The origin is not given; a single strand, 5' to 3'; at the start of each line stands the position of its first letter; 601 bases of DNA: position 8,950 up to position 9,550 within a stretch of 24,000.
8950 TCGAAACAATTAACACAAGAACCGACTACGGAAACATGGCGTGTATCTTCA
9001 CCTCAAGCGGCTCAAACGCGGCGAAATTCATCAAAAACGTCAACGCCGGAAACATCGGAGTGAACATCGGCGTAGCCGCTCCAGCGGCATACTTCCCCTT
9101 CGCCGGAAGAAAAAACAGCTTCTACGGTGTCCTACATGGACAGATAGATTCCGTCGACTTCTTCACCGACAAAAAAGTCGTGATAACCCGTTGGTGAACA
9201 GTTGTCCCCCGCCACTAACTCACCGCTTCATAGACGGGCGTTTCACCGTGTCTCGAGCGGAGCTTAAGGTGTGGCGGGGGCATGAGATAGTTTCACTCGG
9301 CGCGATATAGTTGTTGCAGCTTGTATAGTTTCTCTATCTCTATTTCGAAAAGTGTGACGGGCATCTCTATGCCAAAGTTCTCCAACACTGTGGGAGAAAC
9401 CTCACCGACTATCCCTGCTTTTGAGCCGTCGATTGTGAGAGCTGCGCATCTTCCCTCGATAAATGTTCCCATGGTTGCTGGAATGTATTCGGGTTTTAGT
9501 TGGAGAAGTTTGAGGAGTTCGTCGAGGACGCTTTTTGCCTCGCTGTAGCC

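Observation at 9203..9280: H/ACA-like guide sRNA candidate hidden in the convergent ALDH/pheT spacer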

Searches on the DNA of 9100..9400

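Call 4: search_rna_families(source=window, start=9100, end=9400, threshold=evalue, max_evalue=10, show_alignments=4)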
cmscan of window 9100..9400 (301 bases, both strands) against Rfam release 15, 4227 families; matches with E-value up to 10: 1.
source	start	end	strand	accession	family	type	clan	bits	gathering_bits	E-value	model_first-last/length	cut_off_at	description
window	9100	9120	-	RF04297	mir-35_2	Gene; miRNA;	CL00088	13.4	41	5.8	1-21/62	3'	mir-35_2 microRNA precursor family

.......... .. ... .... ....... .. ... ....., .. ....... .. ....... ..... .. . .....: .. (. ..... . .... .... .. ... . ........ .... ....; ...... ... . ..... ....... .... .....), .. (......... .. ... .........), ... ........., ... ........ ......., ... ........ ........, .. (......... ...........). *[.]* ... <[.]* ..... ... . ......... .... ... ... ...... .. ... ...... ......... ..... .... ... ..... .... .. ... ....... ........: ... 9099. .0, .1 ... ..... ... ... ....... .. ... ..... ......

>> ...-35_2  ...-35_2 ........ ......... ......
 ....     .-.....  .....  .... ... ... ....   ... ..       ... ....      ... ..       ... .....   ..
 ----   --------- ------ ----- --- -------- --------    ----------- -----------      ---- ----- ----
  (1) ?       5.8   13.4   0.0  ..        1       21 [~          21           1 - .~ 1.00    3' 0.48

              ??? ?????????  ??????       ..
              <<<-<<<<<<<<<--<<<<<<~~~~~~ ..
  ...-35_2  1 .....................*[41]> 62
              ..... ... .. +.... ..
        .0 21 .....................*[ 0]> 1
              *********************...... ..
